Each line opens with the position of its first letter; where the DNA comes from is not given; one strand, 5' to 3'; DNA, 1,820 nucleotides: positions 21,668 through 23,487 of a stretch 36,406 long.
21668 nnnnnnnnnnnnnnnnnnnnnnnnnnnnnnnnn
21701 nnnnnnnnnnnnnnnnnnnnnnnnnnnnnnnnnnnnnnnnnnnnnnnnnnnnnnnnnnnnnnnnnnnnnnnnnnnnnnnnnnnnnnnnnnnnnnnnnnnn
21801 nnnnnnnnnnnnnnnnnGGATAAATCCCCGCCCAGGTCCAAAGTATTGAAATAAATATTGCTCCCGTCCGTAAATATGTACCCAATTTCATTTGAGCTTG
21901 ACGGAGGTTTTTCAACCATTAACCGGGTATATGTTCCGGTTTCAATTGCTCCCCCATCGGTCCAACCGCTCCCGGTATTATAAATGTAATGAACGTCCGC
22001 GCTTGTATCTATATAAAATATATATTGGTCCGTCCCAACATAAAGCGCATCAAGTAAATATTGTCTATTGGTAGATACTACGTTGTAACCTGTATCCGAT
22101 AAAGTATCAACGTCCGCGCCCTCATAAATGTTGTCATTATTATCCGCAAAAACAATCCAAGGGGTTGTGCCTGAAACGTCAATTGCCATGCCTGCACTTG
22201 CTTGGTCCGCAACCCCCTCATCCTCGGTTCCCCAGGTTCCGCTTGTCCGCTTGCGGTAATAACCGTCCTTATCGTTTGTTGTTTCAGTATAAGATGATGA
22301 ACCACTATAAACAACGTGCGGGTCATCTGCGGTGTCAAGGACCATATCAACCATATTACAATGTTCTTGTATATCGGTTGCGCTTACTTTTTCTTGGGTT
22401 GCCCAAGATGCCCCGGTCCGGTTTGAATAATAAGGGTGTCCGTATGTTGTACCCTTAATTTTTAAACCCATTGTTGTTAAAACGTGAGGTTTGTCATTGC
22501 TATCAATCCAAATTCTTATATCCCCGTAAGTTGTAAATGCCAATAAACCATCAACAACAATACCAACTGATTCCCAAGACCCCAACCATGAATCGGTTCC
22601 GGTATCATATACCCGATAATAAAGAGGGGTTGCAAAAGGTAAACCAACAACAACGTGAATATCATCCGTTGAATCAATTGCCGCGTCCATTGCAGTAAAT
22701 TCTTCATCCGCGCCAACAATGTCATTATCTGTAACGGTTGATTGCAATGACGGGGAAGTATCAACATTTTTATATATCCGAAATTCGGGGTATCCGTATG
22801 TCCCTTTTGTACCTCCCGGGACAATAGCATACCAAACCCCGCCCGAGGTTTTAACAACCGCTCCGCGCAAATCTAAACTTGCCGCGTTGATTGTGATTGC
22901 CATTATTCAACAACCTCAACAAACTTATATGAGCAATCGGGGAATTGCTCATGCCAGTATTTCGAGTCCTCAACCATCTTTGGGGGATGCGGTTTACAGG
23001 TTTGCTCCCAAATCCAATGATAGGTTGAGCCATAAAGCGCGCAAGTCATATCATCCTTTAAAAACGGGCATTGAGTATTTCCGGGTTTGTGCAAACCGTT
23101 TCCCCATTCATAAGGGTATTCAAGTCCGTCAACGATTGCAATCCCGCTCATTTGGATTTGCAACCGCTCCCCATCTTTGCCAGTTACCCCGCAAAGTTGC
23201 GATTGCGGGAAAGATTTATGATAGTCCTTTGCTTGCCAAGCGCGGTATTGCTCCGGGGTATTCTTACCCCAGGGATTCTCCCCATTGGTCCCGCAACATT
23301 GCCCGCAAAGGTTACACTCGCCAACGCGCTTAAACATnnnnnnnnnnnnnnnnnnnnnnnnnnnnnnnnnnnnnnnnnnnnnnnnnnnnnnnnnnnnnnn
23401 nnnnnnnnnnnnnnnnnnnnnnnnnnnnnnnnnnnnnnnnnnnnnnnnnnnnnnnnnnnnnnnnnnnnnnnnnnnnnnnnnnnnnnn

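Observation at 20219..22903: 894-aa protein between the modification cassette and portal: propeller-like head, 23 tandem repeats and a poly-basic tail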

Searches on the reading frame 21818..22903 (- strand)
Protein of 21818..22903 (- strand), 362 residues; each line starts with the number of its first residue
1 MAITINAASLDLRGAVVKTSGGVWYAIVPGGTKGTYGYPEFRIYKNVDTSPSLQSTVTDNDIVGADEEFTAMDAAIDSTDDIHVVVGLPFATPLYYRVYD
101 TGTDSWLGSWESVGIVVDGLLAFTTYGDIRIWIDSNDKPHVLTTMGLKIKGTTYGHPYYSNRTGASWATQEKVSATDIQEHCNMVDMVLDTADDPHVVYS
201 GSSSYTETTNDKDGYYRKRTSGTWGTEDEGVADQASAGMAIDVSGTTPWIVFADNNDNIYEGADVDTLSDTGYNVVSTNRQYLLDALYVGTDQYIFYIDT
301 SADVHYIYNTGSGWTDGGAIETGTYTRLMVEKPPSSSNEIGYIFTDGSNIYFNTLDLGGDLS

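Call 17: find_homologous_proteins(query=A1, max_evalue=0.001)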
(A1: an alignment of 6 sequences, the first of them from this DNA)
Query A1 (6 sequences) (362 aa, profile of the alignment): 64 proteins with E <= 0.001 among 8000 candidates.
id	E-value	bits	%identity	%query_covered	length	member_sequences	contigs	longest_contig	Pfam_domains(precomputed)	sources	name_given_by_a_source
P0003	2.2e-141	489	43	80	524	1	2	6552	-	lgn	-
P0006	6.6e-135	468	34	96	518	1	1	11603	-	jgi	jgi:hypothetical protein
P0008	4.4e-121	422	31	95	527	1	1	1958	-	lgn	-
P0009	1.5e-120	420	28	87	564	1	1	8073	-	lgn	-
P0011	1.3e-88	315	37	89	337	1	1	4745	-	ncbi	-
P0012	3.7e-88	314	33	99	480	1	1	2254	-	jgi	jgi:hypothetical protein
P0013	3.7e-86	307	32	100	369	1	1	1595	-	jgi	jgi:hypothetical protein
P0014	4.9e-86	307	32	99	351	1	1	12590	-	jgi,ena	-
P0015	1.6e-74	269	29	95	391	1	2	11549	-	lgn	-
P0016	8.7e-73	263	27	87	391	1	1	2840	-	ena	-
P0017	3.8e-68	248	28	95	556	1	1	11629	-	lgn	-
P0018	2.3e-67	246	32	90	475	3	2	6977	-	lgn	-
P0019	1.0e-66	243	29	78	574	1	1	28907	-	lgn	-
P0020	4.0e-64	235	27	92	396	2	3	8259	-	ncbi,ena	ncbi:MAG: hypothetical protein AABY07_08645 [Nanoarchaeota archaeon]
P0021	4.4e-62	228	29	94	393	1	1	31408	-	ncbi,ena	-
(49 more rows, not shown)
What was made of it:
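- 21824..22903 (-): N-terminal beta-propeller domain (aa 1-360), probably seven blades; sugar-binding or sugar-cleaving head. A profile search finds 64 homologs, the distant ones carrying BNR_4 or BNR_2 (call 17).
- Distant relatives carry BNR_2 and BNR_4 (call 17).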

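Call 18: search_solved_structures(query=A1, max_evalue=1)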
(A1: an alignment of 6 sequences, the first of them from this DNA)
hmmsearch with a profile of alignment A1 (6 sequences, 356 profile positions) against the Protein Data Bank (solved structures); distinct sequences matched with E-value up to 1: 6.
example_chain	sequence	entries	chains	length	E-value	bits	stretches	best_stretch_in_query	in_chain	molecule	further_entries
7aex_A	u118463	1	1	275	0.35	12.9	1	189-247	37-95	mRNA endoribonuclease toxin LS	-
6y2p_A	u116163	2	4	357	0.53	12.3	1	189-247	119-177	mRNA endoribonuclease toxin LS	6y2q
4i8o_A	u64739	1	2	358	0.53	12.3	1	189-247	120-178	TOXIN RNLA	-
6y2s_A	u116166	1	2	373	0.54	12.3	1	189-247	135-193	mRNA endoribonuclease toxin LS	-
6y2r_A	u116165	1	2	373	0.54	12.3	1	189-247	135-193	mRNA endoribonuclease toxin LS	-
7xpg_A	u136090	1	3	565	0.73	11.9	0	274-307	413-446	Capsid protein alpha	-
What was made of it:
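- On PLL/PHL-type seven-bladed lectins: The profile search of PDB sequences found nothing significant (call 18).
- Closest known: Photorhabdus PLL/PHL seven-bladed beta-propeller lectins. Different: Sequence identity is only 11-15%, and there is no sequence-level PDB hit (call 18).
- There is no sequence-level match to any solved enzyme (call 18).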

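Call 26: find_encoding_contigs(protein=P0021, flank=10000, max_places=2)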
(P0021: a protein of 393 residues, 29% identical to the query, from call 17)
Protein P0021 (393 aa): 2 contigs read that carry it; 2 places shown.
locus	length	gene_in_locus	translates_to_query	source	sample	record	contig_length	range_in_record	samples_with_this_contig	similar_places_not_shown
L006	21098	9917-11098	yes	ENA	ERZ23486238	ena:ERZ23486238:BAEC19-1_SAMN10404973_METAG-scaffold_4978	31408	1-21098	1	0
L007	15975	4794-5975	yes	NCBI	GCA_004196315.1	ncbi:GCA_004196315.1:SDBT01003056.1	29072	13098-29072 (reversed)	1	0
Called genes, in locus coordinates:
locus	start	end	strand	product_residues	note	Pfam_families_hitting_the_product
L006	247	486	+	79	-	-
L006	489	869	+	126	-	PF16677:GP3_package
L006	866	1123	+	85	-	-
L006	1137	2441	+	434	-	PF03237:Terminase_6N (weak), PF17289:Terminase_6C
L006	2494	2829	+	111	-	-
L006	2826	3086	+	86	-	-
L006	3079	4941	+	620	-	PF00089:Trypsin, PF13365:Trypsin_2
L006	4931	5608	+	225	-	-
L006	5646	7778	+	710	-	-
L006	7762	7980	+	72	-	-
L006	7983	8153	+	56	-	-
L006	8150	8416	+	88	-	-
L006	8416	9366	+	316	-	-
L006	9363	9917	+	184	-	PF07021:MetW (weak), PF13847:Methyltransf_31 (weak), PF08241:Methyltransf_11, PF08242:Methyltransf_12, PF13649:Methyltransf_25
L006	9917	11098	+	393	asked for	-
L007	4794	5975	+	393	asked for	-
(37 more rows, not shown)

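Call 27: find_encoding_contigs(protein=P0019, flank=10000, max_places=2)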
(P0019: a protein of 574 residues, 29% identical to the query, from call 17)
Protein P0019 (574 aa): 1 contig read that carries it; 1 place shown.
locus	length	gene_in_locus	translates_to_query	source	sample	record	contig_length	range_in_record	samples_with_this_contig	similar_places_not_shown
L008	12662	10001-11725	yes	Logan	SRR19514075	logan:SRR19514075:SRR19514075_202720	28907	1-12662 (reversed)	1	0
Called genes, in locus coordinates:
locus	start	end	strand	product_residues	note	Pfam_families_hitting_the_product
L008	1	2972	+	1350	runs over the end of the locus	-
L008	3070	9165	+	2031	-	-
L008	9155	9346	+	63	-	-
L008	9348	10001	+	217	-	PF13489:Methyltransf_23, PF07021:MetW (weak), PF13847:Methyltransf_31 (weak), PF08241:Methyltransf_11, PF08242:Methyltransf_12 (weak), PF13649:Methyltransf_25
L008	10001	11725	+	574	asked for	-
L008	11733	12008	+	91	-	-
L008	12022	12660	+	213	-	?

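Call 28: predict_structure(alignment_id=A2)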
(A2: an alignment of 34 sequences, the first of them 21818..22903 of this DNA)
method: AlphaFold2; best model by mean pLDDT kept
length: 362 residues; sequences in the alignment: 34
mean_pLDDT: 88.6   pTM: 0.90
mean pLDDT of the five models: 88.6, 88.1, 88.0, 87.5, 86.4
residues with pLDDT >= 90: 245; 70-90: 75; 50-70: 41; < 50: 1
segments of 3 or more residues with pLDDT < 50: none
pLDDT, mean of each block of 10 residues (from residue 1): 92 93 96 91 97 96 90 95 92 89 97 71 67 96 87 88 92 79 90 95 63 89 92 73 92 91 93 86 87 95 96 96 95 74 96 88 52
secondary structure, 60 per line:
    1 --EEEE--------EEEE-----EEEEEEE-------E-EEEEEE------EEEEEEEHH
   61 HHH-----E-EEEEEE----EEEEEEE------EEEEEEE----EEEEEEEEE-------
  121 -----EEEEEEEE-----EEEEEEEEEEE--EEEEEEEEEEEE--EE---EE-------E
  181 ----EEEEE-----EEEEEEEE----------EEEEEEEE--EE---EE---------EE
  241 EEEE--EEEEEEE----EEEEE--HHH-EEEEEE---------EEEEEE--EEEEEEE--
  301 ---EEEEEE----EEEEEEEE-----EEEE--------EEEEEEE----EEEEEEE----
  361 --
elements in order: E3-6 E15-18 E24-30 E40-45 E52-58 H59-63 E71-76 E81-87 E94-100 E105-113 E126-133 E139-149 E152-163 E185-189 E195-202 E213-220 E239-244 E247-253 E258-262 E269-274 E284-289 E292-298 E304-309 E314-321 E327-330 E339-345 E350-356
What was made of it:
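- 21824..22903 (-): AlphaFold2 pLDDT 88.6, pTM 0.90, about 27 strands (call 28).
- The AlphaFold2 model is confident (call 28).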

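Call 30: fold_search(model_id=the predicted structure, library=pdb)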
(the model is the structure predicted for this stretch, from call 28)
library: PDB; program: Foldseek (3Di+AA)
matches with E <= 10: 993; with E <= 0.001: 490
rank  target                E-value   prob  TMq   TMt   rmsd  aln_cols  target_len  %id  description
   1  6t96                  2.0e-10  1.00  0.60  0.62   9.8       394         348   13  Photorhabdus laumondii subsp. laumondii lectin PLL3 (released 2019-12-25)
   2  8q81                  2.1e-10  1.00  0.59  0.62   8.6       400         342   12  Photorhabdus laumondii lectin PLL3 in complex with alpha-methyl-fucoside (released 2025-03-05)
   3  6rg2_A                4.2e-10  1.00  0.59  0.62   9.0       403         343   13  Photorhabdus laumondii lectin PLL2 in complex with 3-O-methyl-D-glucose (released 2020-07-01)
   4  8q83_D                4.6e-10  1.00  0.62  0.66   7.1       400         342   15  Photorhabdus laumondii lectin PLL5 in complex with alpha-methyl-fucoside (released 2025-03-05)
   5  6rgg_B                5.6e-10  1.00  0.65  0.69   6.9       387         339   14  Photorhabdus laumondii lectin PLL2 in complex with O-methylated PGL-1-derived disaccharide (released 2020-07-01)
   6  8q82_A                6.1e-10  1.00  0.63  0.67   7.2       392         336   11  Photorhabdus laumondii lectin PLL4 in complex with alpha-methyl-fucoside (released 2025-03-05)
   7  8q83_B                7.8e-10  1.00  0.62  0.65   7.4       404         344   15  Photorhabdus laumondii lectin PLL5 in complex with alpha-methyl-fucoside (released 2025-03-05)
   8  7esn_A                1.1e-09  1.00  0.63  0.54   6.2       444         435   13  Crystal structure of a L-rhamnose-alpha-1,4-D-glucuronate lyase from Fusarium oxysporum 12S, H105F Rha-GlcA complex (released 2021-08-04)
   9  6rfz                  1.2e-09  1.00  0.64  0.67   7.0       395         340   13  Photorhabdus laumondii lectin PLL2 in complex with D-glucose (released 2020-07-01)
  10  6rg2_B                1.5e-09  1.00  0.58  0.61   8.8       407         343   14  Photorhabdus laumondii lectin PLL2 in complex with 3-O-methyl-D-glucose (released 2020-07-01)
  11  5y2z_B                2.7e-09  1.00  0.62  0.68   5.4       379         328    8  Crystal structure of human LGI1 EPTP-ADAM22 complex (released 2018-05-02)
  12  6rgr                  3.4e-09  1.00  0.57  0.60   9.2       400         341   11  Photorhabdus asymbiotica lectin PHL in complex with L-rhamnose (released 2020-07-01)
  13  5mxg_A                3.9e-09  1.00  0.62  0.65   7.3       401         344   11  Photorhabdus asymbiotica lectin (PHL) in complex with blood group H trisaccharide (released 2017-08-09)
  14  6fhy_A                4.7e-09  1.00  0.59  0.62   9.3       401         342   11  Photorhabdus asymbiotica lectin (PHL) in complex with synthetic C-fucoside (released 2019-01-30)
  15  6fhx_A                5.7e-09  1.00  0.61  0.63   8.9       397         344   12  Photorhabdus asymbiotica lectin (PHL) in complex with synthetic C-fucoside (released 2019-01-30)
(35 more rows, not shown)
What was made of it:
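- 21824..22903 (-): Foldseek against PDB: PLL/PHL lectins at E 2e-10, and PL42, GH145, sialidases and PL25 at TM 0.5-0.68 (call 30).
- On GH33 sialidase / BNR propeller: Sialidases also match, at TM 0.50-0.55 (calls 28, 30).
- On PLL/PHL-type seven-bladed lectins: Foldseek E 2e-10 to 9e-9, probability 1.00, TM 0.57-0.65 (call 30). Identity is 11-15% in the structural alignments (call 30).
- Closest known: Photorhabdus PLL/PHL seven-bladed beta-propeller lectins. Same: They are the best Foldseek matches to the head (E 2e-10 to 1e-8, TM 0.57-0.65; call 30).
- Checked: AlphaFold2 with 34 homologs gives an all-beta model of about 27 strands (pLDDT 88.6, pTM 0.90; call 28), and Foldseek matches it to beta-propellers (call 30).
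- Foldseek TM-scores to GH145 (0.64-0.68) and PL42 (0.63) are as high as or higher than to the PLL lectins (0.57-0.65) (call 30).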

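Call 35: fold_search(model_id=the predicted structure, library=viral)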
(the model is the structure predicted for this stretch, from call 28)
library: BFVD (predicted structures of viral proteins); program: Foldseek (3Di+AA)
matches with E <= 10: 698; with E <= 0.001: 76
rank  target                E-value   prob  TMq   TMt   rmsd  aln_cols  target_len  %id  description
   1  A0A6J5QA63            7.8e-14  1.00  0.72  0.25   4.7       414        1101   19  Uncharacterized protein [uncultured Caudovirales phage]
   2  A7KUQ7                1.0e-10  1.00  0.72  0.31   4.1       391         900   11  (no name in the UniProt tables at hand)
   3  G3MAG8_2              4.9e-10  1.00  0.72  0.31   4.4       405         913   14  Gp427 [Bacillus phage G]
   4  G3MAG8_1              5.7e-09  1.00  0.69  0.30   4.9       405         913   10  Gp427 [Bacillus phage G]
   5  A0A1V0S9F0            8.7e-09  1.00  0.60  0.57   6.1       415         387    7  Uncharacterized protein [Catovirus CTV1]
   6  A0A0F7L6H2            2.9e-08  1.00  0.54  0.21   7.1       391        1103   12  Uncharacterized protein [uncultured marine virus]
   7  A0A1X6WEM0            3.8e-08  1.00  0.58  0.38   5.9       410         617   12  (no name in the UniProt tables at hand)
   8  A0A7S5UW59            6.4e-08  1.00  0.67  0.38   5.7       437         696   11  (no name in the UniProt tables at hand)
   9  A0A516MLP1            7.7e-08  1.00  0.61  0.36   6.1       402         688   11  (no name in the UniProt tables at hand)
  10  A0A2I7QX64            9.3e-08  1.00  0.56  0.51   5.8       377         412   12  (no name in the UniProt tables at hand)
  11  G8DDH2                1.2e-07  1.00  0.60  0.37   6.2       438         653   12  (no name in the UniProt tables at hand)
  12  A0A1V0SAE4            1.9e-07  1.00  0.59  0.30  13.5       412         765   11  Bulb-type lectin domain-containing protein [Catovirus CTV1]
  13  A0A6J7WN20            2.4e-07  1.00  0.64  0.47   6.2       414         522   10  Uncharacterized protein [uncultured Caudovirales phage]
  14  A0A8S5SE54            3.5e-07  1.00  0.49  0.42   9.8       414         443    9  Uncharacterized protein [Caudovirales sp. ctrNG92]
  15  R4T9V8                5.1e-07  1.00  0.53  0.33   8.4       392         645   13  (no name in the UniProt tables at hand)
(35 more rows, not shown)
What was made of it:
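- Its best matches are sugar-binding or sugar-cleaving propellers (call 30) and large uncharacterised phage proteins (call 35).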

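Call 63: search_dna_similar(query=window:21818-22903:-, collection=phages, mode=protein, max_evalue=1, max_rows=15)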
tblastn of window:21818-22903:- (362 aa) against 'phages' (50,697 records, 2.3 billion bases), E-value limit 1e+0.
No match.

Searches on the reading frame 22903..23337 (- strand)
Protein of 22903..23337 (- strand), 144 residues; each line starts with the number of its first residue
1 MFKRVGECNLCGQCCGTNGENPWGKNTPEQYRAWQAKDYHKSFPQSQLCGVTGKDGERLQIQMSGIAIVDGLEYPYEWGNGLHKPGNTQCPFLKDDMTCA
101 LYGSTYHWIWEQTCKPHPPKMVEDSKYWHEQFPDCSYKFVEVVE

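Call 3: search_protein_families(library=pfam, proteins=[window:22903-23337:-], max_evalue=0.01)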
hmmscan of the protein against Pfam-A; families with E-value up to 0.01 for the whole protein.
window:22903-23337:- (144 aa): 1 family
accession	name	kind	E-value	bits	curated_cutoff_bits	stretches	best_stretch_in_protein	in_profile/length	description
PF03692.20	CxxCxxCC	-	0.00032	21.8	23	1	7-120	1-72/85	Putative zinc- or iron-chelating domain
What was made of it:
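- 22903..23337 (-): 144-aa CxxCxxCC-like protein, overlapping the target start by 1 nt. Pfam PF03692 at E 3e-4, below the curated cut-off (call 3).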

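Call 4: search_protein_families(library=phrogs, proteins=[window:22903-23337:-], max_evalue=0.01)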
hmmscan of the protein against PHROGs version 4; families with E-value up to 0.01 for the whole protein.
window:22903-23337:- (144 aa): 0 families

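Call 43: search_protein_families(library=ncbifam, proteins=[window:22903-23337:-], max_evalue=0.1)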
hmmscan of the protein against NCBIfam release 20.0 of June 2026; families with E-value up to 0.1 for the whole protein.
window:22903-23337:- (144 aa): 1 family
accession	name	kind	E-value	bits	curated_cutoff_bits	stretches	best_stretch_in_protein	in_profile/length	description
NF038110.1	Lys_methyl_FliB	equivalog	0.033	13.7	85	1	84-118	66-100/373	flagellin lysine-N-methylase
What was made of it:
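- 22903..23337 (-): A very weak FliB lysine-methylase hit (call 43).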
